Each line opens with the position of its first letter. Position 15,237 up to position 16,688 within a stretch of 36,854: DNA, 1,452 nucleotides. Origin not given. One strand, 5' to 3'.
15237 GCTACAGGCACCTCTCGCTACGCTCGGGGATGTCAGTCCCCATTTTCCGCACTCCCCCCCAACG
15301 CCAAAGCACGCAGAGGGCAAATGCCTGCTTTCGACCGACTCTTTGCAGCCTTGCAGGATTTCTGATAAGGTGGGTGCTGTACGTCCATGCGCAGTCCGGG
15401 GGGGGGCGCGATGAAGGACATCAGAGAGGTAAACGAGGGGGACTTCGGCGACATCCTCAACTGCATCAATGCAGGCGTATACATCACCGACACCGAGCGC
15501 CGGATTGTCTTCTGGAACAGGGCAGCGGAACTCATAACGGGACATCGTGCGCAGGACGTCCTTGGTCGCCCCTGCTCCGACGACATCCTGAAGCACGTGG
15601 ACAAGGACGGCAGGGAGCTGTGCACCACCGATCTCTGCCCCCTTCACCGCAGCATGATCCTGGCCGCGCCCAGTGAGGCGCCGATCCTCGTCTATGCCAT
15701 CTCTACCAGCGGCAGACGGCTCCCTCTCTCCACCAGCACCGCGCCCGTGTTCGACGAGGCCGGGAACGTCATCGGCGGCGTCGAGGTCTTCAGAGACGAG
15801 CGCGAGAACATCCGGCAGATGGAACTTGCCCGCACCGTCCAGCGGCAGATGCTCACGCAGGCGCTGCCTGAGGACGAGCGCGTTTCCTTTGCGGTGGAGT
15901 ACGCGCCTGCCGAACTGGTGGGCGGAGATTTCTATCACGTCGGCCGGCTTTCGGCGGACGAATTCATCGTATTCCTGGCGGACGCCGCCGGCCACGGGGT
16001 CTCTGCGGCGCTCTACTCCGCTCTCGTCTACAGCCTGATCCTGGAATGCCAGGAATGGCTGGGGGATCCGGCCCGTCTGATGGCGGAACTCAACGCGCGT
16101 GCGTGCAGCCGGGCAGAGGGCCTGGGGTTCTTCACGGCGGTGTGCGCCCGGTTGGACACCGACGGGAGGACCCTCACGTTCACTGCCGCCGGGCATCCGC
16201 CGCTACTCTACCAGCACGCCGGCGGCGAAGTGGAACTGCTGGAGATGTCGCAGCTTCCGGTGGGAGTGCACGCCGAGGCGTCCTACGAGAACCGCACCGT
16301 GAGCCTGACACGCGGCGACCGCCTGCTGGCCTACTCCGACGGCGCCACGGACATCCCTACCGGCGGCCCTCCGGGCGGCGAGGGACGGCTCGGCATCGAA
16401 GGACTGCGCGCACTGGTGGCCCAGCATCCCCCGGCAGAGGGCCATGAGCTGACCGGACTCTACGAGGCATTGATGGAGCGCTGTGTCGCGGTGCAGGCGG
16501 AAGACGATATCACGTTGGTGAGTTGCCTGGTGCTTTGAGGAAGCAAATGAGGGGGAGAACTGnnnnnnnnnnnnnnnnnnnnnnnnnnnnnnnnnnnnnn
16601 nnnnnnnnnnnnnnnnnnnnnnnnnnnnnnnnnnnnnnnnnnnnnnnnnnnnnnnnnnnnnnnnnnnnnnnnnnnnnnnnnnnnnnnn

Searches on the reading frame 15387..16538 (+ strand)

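Call 31: search_protein_families(library=pfam, proteins=[window:15387-16538:+], max_evalue=0.001)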
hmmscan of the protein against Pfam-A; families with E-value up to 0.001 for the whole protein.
window:15387-16538:+ (383 aa): 5 families
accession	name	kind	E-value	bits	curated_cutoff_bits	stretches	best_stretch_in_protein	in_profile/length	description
PF07228.17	SpoIIE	-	9.2e-37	127.3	25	1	191-378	3-187/192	Stage II sporulation protein E (SpoIIE)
PF13426.13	PAS_9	-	9.3e-12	45.6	27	1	29-139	2-102/103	PAS domain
PF00989.32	PAS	-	1.2e-10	41.8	22.6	1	23-137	6-112/113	PAS fold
PF08448.16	PAS_4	-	3.2e-10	40.7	23.1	1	27-137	4-104/110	PAS fold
PF13188.13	PAS_8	-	1.4e-06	28.4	21.8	1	23-66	6-46/65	PAS domain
